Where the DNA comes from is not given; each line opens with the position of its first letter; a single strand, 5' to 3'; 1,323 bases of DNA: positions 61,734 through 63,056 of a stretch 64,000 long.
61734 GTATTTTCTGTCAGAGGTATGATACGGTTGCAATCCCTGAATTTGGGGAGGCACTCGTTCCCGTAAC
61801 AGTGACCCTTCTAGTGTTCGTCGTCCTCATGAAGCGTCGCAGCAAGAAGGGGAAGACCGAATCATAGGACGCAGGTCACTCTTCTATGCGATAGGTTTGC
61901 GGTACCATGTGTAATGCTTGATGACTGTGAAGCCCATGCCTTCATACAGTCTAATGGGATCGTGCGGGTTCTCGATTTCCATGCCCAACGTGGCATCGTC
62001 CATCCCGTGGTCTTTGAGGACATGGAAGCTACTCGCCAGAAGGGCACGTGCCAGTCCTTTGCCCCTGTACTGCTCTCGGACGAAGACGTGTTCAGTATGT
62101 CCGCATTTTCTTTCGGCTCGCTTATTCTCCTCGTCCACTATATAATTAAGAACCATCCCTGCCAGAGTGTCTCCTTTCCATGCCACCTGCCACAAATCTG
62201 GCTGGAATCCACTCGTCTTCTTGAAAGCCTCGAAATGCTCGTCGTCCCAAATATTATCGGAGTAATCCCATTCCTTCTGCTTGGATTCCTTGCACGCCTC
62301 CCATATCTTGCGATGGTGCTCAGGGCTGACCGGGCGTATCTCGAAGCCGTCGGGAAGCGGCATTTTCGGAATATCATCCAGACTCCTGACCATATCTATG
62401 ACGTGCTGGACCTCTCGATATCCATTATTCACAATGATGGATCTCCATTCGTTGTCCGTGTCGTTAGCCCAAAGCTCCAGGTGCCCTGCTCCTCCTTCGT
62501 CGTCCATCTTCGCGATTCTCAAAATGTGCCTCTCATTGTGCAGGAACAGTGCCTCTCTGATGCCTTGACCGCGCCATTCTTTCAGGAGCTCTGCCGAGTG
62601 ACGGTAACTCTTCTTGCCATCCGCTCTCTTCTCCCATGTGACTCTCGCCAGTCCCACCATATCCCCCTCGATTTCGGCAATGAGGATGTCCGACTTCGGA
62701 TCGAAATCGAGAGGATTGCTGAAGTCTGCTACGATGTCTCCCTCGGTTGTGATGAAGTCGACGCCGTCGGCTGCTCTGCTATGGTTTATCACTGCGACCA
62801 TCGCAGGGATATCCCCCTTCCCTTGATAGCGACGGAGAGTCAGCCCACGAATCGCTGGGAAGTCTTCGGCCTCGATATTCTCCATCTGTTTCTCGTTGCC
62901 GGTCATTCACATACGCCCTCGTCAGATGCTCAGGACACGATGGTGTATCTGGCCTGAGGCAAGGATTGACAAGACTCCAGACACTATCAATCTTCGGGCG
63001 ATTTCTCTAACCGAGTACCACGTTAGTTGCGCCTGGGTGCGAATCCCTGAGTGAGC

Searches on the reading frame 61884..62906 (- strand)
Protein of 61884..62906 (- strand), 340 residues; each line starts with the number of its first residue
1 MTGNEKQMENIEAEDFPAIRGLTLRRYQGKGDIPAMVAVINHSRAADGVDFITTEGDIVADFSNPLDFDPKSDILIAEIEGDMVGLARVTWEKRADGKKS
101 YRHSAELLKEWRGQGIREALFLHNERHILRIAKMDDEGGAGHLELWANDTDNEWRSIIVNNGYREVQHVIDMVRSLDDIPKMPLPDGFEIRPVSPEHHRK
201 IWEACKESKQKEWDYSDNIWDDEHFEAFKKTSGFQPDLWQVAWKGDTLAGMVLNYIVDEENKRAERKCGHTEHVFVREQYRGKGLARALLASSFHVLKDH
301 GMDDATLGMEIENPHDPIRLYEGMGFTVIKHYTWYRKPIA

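Call 69: search_protein_families(library=pfam, proteins=[window:61884-62906:-], max_evalue=1e-8)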
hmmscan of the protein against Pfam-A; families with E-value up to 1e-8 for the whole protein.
window:61884-62906:- (340 aa): 3 families
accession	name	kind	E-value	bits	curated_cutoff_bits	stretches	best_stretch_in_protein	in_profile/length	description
PF00583.31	Acetyltransf_1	-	6.1e-17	62.4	20.7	1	212-326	8-116/116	Acetyltransferase (GNAT) family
PF13508.13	Acetyltransf_7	-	4e-14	53.2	27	1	241-327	7-83/84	Acetyltransferase (GNAT) domain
PF13673.13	Acetyltransf_10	-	3.7e-09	37.1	23.6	0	242-330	36-111/128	Acetyltransferase (GNAT) domain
